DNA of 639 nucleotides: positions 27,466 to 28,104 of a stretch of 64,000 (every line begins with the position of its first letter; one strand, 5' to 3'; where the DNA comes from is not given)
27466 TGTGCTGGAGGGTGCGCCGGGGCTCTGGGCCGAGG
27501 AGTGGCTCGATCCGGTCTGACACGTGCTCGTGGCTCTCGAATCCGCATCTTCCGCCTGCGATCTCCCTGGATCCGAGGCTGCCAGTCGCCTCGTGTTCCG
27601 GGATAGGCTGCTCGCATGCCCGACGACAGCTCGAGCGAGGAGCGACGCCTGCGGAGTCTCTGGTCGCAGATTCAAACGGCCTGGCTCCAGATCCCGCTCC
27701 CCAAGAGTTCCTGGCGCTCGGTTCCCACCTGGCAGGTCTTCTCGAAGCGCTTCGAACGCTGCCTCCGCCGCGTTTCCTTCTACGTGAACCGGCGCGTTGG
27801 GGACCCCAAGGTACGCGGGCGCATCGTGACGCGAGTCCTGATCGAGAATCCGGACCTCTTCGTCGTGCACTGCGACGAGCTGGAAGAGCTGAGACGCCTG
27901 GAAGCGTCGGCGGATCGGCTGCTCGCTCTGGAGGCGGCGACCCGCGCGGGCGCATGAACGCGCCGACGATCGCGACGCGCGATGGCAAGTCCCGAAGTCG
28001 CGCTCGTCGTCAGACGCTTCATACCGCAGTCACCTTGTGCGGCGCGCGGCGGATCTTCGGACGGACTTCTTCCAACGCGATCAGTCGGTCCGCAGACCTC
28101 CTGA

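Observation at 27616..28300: Convergent pair of paralogous mini-proteins resembling ECF sigma region 2 without region 4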

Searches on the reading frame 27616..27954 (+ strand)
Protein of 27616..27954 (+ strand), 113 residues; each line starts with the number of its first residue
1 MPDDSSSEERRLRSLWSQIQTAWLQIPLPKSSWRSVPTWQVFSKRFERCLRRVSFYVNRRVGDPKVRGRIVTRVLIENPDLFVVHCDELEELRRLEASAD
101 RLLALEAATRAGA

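Call 4: search_protein_families(library=pfam, proteins=[window:27616-27954:+], max_evalue=10)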
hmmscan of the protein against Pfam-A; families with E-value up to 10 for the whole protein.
window:27616-27954:+ (113 aa): 0 families

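Call 5: search_protein_families(library=ncbifam, proteins=[window:27616-27954:+], max_evalue=10)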
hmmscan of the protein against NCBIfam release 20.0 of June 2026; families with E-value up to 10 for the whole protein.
window:27616-27954:+ (113 aa): 0 families

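Call 10: find_homologous_proteins(query=window:27616-27954:+, max_evalue=0.01)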
Query window:27616-27954:+ (113 aa): 15 proteins with E <= 0.01 among 89 candidates.
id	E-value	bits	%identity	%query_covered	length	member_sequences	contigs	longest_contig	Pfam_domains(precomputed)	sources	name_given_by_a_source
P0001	9.1e-62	224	93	100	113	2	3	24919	-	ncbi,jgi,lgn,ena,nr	ncbi:MAG TPA: hypothetical protein VMS55_23580 [Myxococcota bacterium]|nr:hypothetical protein [Myxo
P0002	1.5e-61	223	91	100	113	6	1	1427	-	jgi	jgi:hypothetical protein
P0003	3.0e-57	209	85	100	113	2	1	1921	-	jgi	jgi:hypothetical protein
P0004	1.2e-56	207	86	100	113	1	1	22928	-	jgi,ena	jgi:hypothetical protein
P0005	1.0e-51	191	79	96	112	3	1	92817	-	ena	-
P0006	1.1e-50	188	78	100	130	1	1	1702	-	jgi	jgi:hypothetical protein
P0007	7.0e-50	186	76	98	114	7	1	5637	-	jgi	jgi:hypothetical protein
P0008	1.1e-49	185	79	96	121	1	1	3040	-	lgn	-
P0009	1.8e-48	181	79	96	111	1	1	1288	-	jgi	jgi:hypothetical protein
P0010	6.4e-47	176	76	96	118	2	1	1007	-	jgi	jgi:hypothetical protein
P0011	1.3e-46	175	75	100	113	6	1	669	-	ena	-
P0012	1.0e-44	169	75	90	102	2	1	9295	-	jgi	jgi:hypothetical protein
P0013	9.8e-34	134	63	87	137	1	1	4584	-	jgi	jgi:hypothetical protein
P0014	3.8e-26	109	64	74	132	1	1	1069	-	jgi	-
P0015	1.0e-24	105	62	74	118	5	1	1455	-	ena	-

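Call 15: find_encoding_contigs(protein=P0005, flank=8000, max_places=3)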
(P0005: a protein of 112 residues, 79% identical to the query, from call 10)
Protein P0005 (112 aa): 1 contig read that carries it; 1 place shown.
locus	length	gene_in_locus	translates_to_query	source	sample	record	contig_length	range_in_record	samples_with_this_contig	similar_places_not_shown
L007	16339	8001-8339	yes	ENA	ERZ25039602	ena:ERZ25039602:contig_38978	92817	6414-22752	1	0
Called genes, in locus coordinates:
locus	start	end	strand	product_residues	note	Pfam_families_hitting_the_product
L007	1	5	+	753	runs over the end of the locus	-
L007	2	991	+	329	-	PF00490:ALAD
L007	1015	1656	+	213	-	PF00490:ALAD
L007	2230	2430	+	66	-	-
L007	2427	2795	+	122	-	PF13602:ADH_zinc_N_2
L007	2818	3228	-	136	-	PF13560:HTH_31, PF01381:HTH_3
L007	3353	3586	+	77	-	-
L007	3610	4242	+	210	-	-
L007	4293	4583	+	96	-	PF00166:Cpn10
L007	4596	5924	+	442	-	PF00118:Cpn60_TCP1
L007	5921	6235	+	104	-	PF00118:Cpn60_TCP1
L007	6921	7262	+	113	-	PF03007:WS_DGAT_cat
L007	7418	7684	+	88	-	PF06974:WS_DGAT_C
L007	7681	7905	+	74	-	-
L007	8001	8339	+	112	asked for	-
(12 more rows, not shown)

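Call 23: find_encoding_contigs(protein=P0001, flank=6000, max_places=3)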
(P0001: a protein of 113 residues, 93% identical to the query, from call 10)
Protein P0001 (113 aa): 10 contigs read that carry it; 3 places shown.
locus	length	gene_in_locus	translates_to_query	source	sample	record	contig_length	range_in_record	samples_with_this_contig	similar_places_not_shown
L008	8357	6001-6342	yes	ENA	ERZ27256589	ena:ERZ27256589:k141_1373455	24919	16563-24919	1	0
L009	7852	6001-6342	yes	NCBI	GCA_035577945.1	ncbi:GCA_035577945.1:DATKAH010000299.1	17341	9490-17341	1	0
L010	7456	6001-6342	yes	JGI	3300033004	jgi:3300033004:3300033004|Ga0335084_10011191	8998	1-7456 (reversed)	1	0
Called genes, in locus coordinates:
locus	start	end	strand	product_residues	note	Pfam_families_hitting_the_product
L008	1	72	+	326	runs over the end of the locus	PF00490:ALAD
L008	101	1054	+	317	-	PF08240:ADH_N, PF00107:ADH_zinc_N, PF13602:ADH_zinc_N_2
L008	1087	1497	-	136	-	PF13560:HTH_31, PF01381:HTH_3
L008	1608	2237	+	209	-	-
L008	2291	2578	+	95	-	PF00166:Cpn10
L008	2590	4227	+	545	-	PF00118:Cpn60_TCP1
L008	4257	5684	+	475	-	PF03007:WS_DGAT_cat, PF06974:WS_DGAT_C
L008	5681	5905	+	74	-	-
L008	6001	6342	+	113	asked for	-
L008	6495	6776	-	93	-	-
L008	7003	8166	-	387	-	PF00512:HisKA, PF02518:HATPase_c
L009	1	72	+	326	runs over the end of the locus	PF00490:ALAD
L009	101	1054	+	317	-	PF08240:ADH_N, PF00107:ADH_zinc_N, PF13602:ADH_zinc_N_2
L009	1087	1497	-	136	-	PF13560:HTH_31, PF01381:HTH_3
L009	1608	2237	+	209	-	-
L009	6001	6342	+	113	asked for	-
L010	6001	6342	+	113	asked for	-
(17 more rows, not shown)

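Call 24: find_encoding_contigs(protein=P0004, flank=6000, max_places=2)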
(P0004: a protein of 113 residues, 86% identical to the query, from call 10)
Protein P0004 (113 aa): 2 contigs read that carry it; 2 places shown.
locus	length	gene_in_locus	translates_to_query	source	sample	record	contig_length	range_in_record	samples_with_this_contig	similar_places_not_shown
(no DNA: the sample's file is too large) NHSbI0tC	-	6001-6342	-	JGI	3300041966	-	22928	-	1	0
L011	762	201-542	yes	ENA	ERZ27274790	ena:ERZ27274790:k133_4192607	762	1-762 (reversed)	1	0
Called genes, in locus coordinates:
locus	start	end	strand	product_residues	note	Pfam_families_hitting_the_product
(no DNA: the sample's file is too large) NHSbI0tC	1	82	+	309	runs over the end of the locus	PF00490:ALAD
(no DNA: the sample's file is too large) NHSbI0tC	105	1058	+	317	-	PF08240:ADH_N, PF00107:ADH_zinc_N, PF13602:ADH_zinc_N_2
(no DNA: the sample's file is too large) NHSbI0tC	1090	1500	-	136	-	PF13560:HTH_31, PF01381:HTH_3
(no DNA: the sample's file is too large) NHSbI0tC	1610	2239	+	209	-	-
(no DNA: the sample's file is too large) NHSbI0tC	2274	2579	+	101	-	PF00166:Cpn10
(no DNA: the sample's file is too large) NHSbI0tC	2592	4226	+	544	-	PF00118:Cpn60_TCP1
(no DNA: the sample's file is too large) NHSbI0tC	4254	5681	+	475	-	PF03007:WS_DGAT_cat, PF06974:WS_DGAT_C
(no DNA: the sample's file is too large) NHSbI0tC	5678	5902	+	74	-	-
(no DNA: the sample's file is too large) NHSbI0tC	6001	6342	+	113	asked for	-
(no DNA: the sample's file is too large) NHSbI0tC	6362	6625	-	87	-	-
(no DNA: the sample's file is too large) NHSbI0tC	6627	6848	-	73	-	-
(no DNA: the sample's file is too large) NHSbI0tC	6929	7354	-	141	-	-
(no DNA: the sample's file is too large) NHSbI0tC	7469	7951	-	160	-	PF02518:HATPase_c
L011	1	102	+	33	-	?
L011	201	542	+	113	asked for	-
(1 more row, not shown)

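Call 25: search_protein_representatives(alignment_id=A2)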
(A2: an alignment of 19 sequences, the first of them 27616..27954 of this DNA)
Query: 19 sequences, 113 profile positions. Proteins with E-value up to 0.001 (for the whole library): 110; up to 1e-10: 77; up to 1e-30: 5. The best 110 are listed.
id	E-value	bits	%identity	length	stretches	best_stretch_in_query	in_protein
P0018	5.9e-42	158.3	-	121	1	13-113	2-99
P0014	8.3e-40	151.4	-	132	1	29-113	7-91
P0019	3.0e-37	143.2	-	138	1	1-113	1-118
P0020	1.0e-32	128.6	-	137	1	3-110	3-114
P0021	1.7e-31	124.6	-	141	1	14-108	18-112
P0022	2.4e-29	117.7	-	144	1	13-107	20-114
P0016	2.6e-29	117.6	-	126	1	27-109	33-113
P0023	1.8e-28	114.9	-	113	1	2-109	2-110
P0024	2.7e-28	114.3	-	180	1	33-112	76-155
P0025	1.2e-27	112.3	-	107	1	21-107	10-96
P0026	1.2e-25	105.8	-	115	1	36-111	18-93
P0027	2.3e-25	104.9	-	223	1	1-103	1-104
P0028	9.6e-24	99.7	-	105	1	21-112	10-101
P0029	1.0e-23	99.6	-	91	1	44-110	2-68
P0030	1.7e-23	98.8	-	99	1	21-109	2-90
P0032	9.0e-22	93.3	-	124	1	14-105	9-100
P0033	1.1e-21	93.0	-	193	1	16-110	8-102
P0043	4.2e-19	84.7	-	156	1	13-111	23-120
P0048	4.5e-18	81.4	-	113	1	38-110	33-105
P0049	1.3e-17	79.9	-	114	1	30-111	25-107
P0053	4.1e-17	78.3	-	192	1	13-110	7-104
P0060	1.2e-16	76.8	-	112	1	36-108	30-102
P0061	2.6e-16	75.7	-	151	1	13-104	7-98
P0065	8.8e-16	74.0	-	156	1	37-111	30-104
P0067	2.4e-15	72.6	-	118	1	36-107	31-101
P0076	1.4e-13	66.9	-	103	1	38-105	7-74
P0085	3.5e-12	62.4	-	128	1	37-105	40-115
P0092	3.7e-11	59.1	-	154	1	36-104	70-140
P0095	1.6e-10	57.0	-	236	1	36-108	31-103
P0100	5.9e-09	52.0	-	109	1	42-102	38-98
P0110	4.2e-07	46.0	-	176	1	35-104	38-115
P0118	8.0e-06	41.9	-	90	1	41-102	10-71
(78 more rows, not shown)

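Call 26: predict_structure(alignment_id=A2)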
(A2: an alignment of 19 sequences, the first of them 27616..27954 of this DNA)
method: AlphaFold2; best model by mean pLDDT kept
length: 113 residues; sequences in the alignment: 19
mean_pLDDT: 80.2   pTM: 0.68
mean pLDDT of the five models: 80.2, 79.7, 79.7, 79.1, 75.8
residues with pLDDT >= 90: 34; 70-90: 52; 50-70: 25; < 50: 2
segments of 3 or more residues with pLDDT < 50: none
pLDDT, mean of each block of 10 residues (from residue 1): 56 71 64 66 88 93 88 88 86 95 90 69
secondary structure, 60 per line:
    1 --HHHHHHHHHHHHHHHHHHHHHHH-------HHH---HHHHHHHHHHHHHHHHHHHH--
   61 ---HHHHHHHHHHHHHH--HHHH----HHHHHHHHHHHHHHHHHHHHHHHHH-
elements in order: H3-25 H39-58 H64-77 H80-83 H88-112

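Call 28: search_protein_families(library=pfam, proteins=[P0027, P0033, P0053, P0024, P0095, P0110, P0043, P0065, P0061, P0092], max_evalue=1)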
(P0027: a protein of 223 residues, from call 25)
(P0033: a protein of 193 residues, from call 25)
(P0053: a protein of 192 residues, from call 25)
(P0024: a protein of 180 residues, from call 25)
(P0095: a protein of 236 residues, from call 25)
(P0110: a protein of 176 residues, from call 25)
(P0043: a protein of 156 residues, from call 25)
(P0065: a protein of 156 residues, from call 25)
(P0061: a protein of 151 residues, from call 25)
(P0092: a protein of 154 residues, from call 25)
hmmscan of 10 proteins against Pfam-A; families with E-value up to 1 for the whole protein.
P0027 (223 aa): 1 family
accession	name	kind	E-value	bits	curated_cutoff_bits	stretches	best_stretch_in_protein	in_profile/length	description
PF09250.16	Prim-Pol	-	0.023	15.6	22.8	1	163-212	37-86/158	Bifunctional DNA primase/polymerase, N-terminal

P0033 (193 aa): 0 families

P0053 (192 aa): 1 family
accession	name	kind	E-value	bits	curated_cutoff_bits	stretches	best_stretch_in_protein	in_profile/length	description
PF05532.17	CsbD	-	4.2e-11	43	40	1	135-185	2-52/53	CsbD-like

P0024 (180 aa): 0 families

P0095 (236 aa): 2 families
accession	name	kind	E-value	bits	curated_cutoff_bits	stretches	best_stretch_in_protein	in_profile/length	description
PF22803.1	GBD_Y3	-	0.057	14.5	28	1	58-140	6-87/92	Glycan binding domain Y3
PF14695.11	LINES_C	-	0.19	11.6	27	1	107-122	3-18/37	Lines C-terminus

P0110 (176 aa): 1 family
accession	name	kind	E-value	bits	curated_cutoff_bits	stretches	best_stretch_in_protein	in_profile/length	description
PF23404.1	FAZ1_C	-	0.3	11.7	27.6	0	102-119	10-27/35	FAZ1, C-terminal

P0043 (156 aa): 0 families

P0065 (156 aa): 2 families
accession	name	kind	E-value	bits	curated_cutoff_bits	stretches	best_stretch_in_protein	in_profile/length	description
PF20663.3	COG4_N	-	0.17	12.4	27.3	1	99-121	27-49/107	Conserved oligomeric Golgi complex subunit 4, N-terminal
PF11711.13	Tim54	-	0.2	10.9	34.7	1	24-70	274-320/376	Inner membrane protein import complex subunit Tim54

P0061 (151 aa): 0 families

P0092 (154 aa): 0 families

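Call 30: fold_search(model_id=the predicted structure, library=pdb)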
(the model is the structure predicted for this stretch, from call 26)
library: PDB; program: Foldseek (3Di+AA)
matches with E <= 10: 68; with E <= 0.001: 0
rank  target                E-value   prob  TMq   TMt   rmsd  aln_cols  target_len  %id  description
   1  9g9j_C                1.2e+00  0.08  0.23  0.24  10.8       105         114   19  CryoEM structure of Enterococcus italicus Csm-crRNA complex bound to pNppA3 and AMPNPP (released 2025-01-29)
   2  7w5z_O                2.3e+00  0.06  0.24  0.22  12.4       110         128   14  Cryo-EM structure of Tetrahymena thermophila mitochondrial complex IV, composite dimer model (released 2022-04-06)
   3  8b3z_B                2.6e+00  0.25  0.41  0.55   3.7        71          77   17  SigE N-terminal Domain (released 2023-08-23)
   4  8b3z_A                2.6e+00  0.21  0.40  0.52   3.7        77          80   19  SigE N-terminal Domain (released 2023-08-23)
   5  6kop_F                2.8e+00  0.23  0.42  0.32   4.1        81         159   17  Mycobacterium tuberculosis initial transcription complex comprising sigma H and 5'-OH RNA of 9 nt (released 2020-03-11)
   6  8gym_O                3.0e+00  0.05  0.24  0.22  12.7       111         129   14  Cryo-EM structure of Tetrahymena thermophila respiratory mega-complex MC IV2+(I+III2+II)2 (released 2023-06-14)
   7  4dgk                  3.1e+00  0.07  0.27  0.09  12.3        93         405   15  Crystal structure of Phytoene desaturase CRTI from Pantoea ananatis (released 2012-10-10)
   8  4rcv_B                3.6e+00  0.25  0.38  0.13   3.7        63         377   17  M. tuberculosis 1-deoxy-d-xylulose-5-phosphate reductoisomerase bound to 1-deoxy-L-erythrulose (released 2015-03-18)
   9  5or5_MODEL_1_A        3.6e+00  0.12  0.32  0.36   4.8        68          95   19  NMR structure of the complex formed by an engineered region 2 of sigmaE in complex with GTAAAA (released 2018-06-27)
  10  9m1n_C                3.6e+00  0.06  0.25  0.12  18.0       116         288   18  Cryo-EM structure of the TBC-DC-Arl2-alpha-beta-tubulin complex with GDP-AlFx (released 2025-10-22)
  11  8b2x                  3.8e+00  0.07  0.24  0.07   7.5        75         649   23  Structure of the type I-G CRISPR effector (released 2022-11-09)
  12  6siu_B                3.8e+00  0.03  0.21  0.11  12.9        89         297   12  Crystal structure of IbpAFic2 covalently tethered to Cdc42 (released 2020-03-18)
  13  9g9k_B                4.0e+00  0.04  0.23  0.23  11.2       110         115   17  CryoEM structure of Enterococcus italicus Csm-crRNA-CTR2 complex (4.3) bound to AMPNPP (released 2025-01-29)
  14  6jcx_F                4.3e+00  0.16  0.42  0.28   4.1        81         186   17  Mycobacterium tuberculosis transcription initiation complex with ECF sigma factor sigma H and 6nt RNA (released 2019-05-29)
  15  8frl_B                4.3e+00  0.06  0.24  0.14  10.4        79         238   14  Acinetobacter baylyi LptB2FG bound to lipopolysaccharide and a macrocyclic peptide (released 2024-01-03)
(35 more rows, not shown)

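Call 32: search_solved_structures(query=A3, max_evalue=10, show_alignments=3)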
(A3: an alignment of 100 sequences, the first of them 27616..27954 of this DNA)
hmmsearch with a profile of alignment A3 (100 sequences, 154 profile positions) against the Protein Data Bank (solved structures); distinct sequences matched with E-value up to 10: 0.

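Call 39: find_related_loci(query=A2, collection=genome_contigs, flank=6000)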
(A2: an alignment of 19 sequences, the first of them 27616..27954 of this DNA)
Query A2 (113 aa) in genome_contigs; peptide patterns used: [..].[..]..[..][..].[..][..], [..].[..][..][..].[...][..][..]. (x = any residue, [..] = any of these).
92 stretches matched a pattern, but none encodes a relative of the query by tblastn (E <= 1e-3).

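Call 50: find_encoding_contigs(protein=P0013, flank=5000, max_places=2)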
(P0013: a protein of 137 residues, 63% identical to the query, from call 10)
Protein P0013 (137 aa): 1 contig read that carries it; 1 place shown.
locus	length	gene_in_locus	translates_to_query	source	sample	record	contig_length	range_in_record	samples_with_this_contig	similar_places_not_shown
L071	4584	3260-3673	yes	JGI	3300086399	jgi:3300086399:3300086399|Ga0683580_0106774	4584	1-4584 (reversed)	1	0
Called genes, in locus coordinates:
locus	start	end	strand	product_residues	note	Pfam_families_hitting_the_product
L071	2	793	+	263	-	PF00890:FAD_binding_2, PF02910:Succ_DH_flav_C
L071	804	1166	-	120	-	-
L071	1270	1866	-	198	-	PF00300:His_Phos_1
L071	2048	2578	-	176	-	PF00691:OmpA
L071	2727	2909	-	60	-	-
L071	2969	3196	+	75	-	-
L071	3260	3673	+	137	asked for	-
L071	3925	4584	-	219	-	?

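Call 74: search_protein_families(library=pfam, alignment_id=A3, max_evalue=0.1)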
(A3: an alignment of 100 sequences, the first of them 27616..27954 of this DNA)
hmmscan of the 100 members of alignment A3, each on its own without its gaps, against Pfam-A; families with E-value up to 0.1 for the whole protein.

A. member 1, window:27616-27954:+ (113 aa): 0 families

B. families by the number of members that match (of 100 scanned): 22 families
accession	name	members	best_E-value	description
PF18135.7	Type_ISP_C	3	0.013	Type ISP C-terminal specificity domain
PF03475.19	YiiM_3-alpha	2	0.032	YiiM-like, 3-alpha helix domain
PF05532.17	CsbD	1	4.2e-11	CsbD-like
PF17925.6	TetR_C_20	1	0.0036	Tetracyclin repressor-like, C-terminal domain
PF06134.17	RhaA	1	0.0099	L-rhamnose isomerase (RhaA)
PF17093.10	PBP_N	1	0.01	Penicillin-binding protein N-terminus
PF10686.14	YAcAr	1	0.016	YspA, cpYpsA-related SLOG family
PF23380.1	VIN3_C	1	0.017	VIN3-like, C-terminal domain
PF20613.4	HipA_2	1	0.022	HipA-like kinase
PF09250.16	Prim-Pol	1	0.023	Bifunctional DNA primase/polymerase, N-terminal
PF19760.4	DUF6247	1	0.026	Family of unknown function (DUF6247)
PF07637.16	PSD5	1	0.034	Protein of unknown function (DUF1595)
PF01874.21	CitG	1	0.035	ATP:dephospho-CoA triphosphoribosyl transferase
PF17958.7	EF-hand_13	1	0.039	EF-hand domain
PF19443.4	DAHL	1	0.04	DAHL domain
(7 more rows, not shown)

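Call 75: predict_structure(alignment_id=A3)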
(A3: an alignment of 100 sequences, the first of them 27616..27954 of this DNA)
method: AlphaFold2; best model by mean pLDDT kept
length: 113 residues; sequences in the alignment: 100
mean_pLDDT: 80.0   pTM: 0.63
mean pLDDT of the five models: 80.0, 77.7, 75.6, 74.7, 70.8
residues with pLDDT >= 90: 38; 70-90: 44; 50-70: 27; < 50: 4
segments of 3 or more residues with pLDDT < 50: 1-3
pLDDT, mean of each block of 10 residues (from residue 1): 57 71 63 65 89 93 90 89 84 92 89 72
secondary structure, 60 per line:
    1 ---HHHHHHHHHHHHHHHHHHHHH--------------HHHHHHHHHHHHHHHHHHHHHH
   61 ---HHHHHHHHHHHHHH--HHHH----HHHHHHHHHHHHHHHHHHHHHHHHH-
elements in order: H4-24 H39-60 H64-77 H80-83 H88-112

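Call 76: search_protein_families(library=ncbifam, alignment_id=A3, max_evalue=0.1)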
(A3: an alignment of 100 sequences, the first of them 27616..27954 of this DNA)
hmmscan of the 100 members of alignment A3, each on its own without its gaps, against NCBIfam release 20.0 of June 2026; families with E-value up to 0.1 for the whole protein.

A. member 1, window:27616-27954:+ (113 aa): 0 families

B. families by the number of members that match (of 100 scanned): 23 families
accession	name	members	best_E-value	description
TIGR02952.1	Sig70_famx2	48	4.8e-07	ECF subfamily RNA polymerase sigma factor, BldN family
TIGR02985.1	Sig70_bacteroi1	31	0.0021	RNA polymerase sigma-70 factor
NF007228.0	PRK09646.1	10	0.00063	ECF RNA polymerase sigma factor SigK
NF009168.0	PRK12515.1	4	0.00029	RNA polymerase sigma factor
TIGR02499.1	HrpE_YscL_not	2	0.00025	type III secretion system stator protein SctL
NF009195.0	PRK12543.1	2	0.006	RNA polymerase sigma factor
NF050175.1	MBP-1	1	0.00027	microaggregate-binding protein 1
TIGR01748.1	rhaA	1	0.00081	L-rhamnose isomerase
NF002203.0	PRK01076.1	1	0.0067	L-rhamnose isomerase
NF040566.1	SCO2522_fam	1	0.01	SCO2522 family protein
NF007227.0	PRK09645.1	1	0.019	sigma-70 family RNA polymerase sigma factor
NF041677.1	trans_regClgR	1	0.027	transcriptional regulator ClgR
NF004171.0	PRK05639.1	1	0.036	alanine/serine racemase family protein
NF006610.0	PRK09169.1-4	1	0.04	hypothetical protein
NF052375.1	antisigma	1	0.044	anti-sigma factor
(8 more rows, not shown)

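Call 78: fold_search(model_id=the predicted structure, library=pdb)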
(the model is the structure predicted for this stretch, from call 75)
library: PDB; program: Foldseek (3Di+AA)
matches with E <= 10: 61; with E <= 0.001: 0
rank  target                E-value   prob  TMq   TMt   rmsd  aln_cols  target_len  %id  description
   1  6jcx_F                1.2e+00  0.44  0.42  0.28   4.1        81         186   17  Mycobacterium tuberculosis transcription initiation complex with ECF sigma factor sigma H and 6nt RNA (released 2019-05-29)
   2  6kop_F                1.5e+00  0.30  0.40  0.31   4.3        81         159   15  Mycobacterium tuberculosis initial transcription complex comprising sigma H and 5'-OH RNA of 9 nt (released 2020-03-11)
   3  9g9j_C                2.0e+00  0.08  0.25  0.25  11.9       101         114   15  CryoEM structure of Enterococcus italicus Csm-crRNA complex bound to pNppA3 and AMPNPP (released 2025-01-29)
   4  6koo_F                2.2e+00  0.30  0.42  0.29   4.0        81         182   17  Mycobacterium tuberculosis initial transcription complex comprising sigma H and 5'-OH RNA of 7 nt (released 2020-03-11)
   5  9gup_H                2.7e+00  0.04  0.22  0.19  11.5       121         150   17  30S mRNA delivery complex (open head) (released 2024-11-20)
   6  9g9k_B                2.9e+00  0.06  0.23  0.23  11.6       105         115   13  CryoEM structure of Enterococcus italicus Csm-crRNA-CTR2 complex (4.3) bound to AMPNPP (released 2025-01-29)
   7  6ztj_AG               2.9e+00  0.04  0.22  0.18  11.4       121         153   17  E. coli 70S-RNAP expressome complex in NusG-coupled state (38 nt intervening mRNA) (released 2020-09-16)
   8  7ah0                  3.0e+00  0.08  0.27  0.29  11.3        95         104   13  Crystal structure of the de novo designed two-heme binding protein, 4D2 (released 2021-10-06)
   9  4dgk                  3.7e+00  0.08  0.30  0.10  10.6        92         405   12  Crystal structure of Phytoene desaturase CRTI from Pantoea ananatis (released 2012-10-10)
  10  8cf1_G                3.9e+00  0.03  0.22  0.19  11.4       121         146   17  Tetracycline bound to the 30S head (released 2023-07-26)
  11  7af5_G                3.9e+00  0.02  0.20  0.17  10.9       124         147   18  Bacterial 30S ribosomal subunit assembly complex state I (head domain) (released 2021-07-07)
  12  7qg8_6                4.1e+00  0.04  0.23  0.19  10.9       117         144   15  Structure of the collided E. coli disome - VemP-stalled 70S ribosome (released 2022-03-16)
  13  2l3l_MODEL_1_A        4.4e+00  0.04  0.26  0.26  16.4       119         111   18  The solution structure of the N-terminal domain of human Tubulin Binding Cofactor C reveals a platform for the (released 2011-09-21)
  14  7n2c_SG               4.4e+00  0.03  0.22  0.18  11.6       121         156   18  Elongating 70S ribosome complex in a fusidic acid-stalled intermediate state of translocation bound to EF-G(GDP) (INT (released 2021-07-14)
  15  4rcv_B                4.7e+00  0.25  0.40  0.13   2.5        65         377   14  M. tuberculosis 1-deoxy-d-xylulose-5-phosphate reductoisomerase bound to 1-deoxy-L-erythrulose (released 2015-03-18)
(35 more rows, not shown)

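Call 86: list_cluster_members(proteins=[P0048, P0049, P0060, P0067, P0076, P0085, P0095, P0100, P0118, P0032])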
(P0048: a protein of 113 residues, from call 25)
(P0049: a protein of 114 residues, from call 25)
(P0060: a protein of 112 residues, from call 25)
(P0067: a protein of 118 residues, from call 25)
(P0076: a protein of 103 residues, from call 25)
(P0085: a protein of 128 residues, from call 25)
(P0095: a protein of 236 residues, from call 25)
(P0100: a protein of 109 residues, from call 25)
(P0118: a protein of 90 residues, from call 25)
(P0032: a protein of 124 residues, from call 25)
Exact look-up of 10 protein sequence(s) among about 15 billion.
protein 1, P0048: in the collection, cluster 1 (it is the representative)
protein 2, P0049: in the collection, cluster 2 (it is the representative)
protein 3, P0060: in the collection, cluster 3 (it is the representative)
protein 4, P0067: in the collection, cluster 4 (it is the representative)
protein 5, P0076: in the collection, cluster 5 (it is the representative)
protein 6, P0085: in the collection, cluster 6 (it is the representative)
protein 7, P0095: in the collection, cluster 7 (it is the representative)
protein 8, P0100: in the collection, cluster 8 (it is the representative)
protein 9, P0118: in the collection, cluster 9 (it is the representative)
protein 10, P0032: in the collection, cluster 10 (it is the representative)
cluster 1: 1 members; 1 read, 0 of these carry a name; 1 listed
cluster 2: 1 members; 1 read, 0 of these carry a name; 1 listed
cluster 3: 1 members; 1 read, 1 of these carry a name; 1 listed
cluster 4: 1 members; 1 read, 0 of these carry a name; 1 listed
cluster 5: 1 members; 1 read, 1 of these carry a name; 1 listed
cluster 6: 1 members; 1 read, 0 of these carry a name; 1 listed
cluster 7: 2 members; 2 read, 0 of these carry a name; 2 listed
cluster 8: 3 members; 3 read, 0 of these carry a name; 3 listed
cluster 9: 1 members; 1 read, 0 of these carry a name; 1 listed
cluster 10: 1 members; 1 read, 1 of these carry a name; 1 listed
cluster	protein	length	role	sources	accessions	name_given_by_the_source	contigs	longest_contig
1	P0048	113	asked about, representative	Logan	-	-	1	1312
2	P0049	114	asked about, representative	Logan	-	-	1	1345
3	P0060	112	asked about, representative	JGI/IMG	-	hypothetical protein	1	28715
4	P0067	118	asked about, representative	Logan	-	-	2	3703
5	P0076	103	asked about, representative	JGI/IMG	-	hypothetical protein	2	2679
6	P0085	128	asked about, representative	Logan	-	-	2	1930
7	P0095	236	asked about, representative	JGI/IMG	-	-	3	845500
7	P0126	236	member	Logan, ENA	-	-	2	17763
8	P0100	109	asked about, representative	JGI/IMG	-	-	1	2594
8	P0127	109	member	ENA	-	-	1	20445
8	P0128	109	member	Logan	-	-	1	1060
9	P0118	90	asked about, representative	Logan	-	-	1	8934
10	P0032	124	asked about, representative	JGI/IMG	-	hypothetical protein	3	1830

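Call 87: find_encoding_contigs(protein=P0060, flank=7000, max_places=1)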
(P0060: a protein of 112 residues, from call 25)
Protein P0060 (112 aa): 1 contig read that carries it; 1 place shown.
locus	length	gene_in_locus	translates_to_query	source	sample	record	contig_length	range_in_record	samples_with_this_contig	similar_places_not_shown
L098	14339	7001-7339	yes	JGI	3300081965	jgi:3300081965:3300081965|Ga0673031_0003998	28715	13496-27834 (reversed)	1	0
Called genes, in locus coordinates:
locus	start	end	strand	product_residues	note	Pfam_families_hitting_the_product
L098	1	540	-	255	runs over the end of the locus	-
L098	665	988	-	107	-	-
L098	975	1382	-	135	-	PF00072:Response_reg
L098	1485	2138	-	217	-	PF00072:Response_reg, PF08281:Sigma70_r4_2 (weak), PF00196:GerE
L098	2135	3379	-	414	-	PF00989:PAS (weak), PF08448:PAS_4 (weak), PF07730:HisKA_3 (weak), PF02518:HATPase_c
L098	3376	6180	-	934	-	PF01339:CheB_methylest, PF03705:CheR_N, PF01739:CheR, PF08448:PAS_4 (weak), PF13596:PAS_10, PF13426:PAS_9 (faint), PF08448:PAS_4 (weak)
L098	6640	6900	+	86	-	PF04226:Transgly_assoc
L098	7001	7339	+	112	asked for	-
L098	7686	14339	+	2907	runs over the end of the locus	PF10091:Glycoamylase, PF06165:GH94_b-supersand, PF17167:Glyco_hydro_94, PF03633:Glyco_hydro_65C (faint)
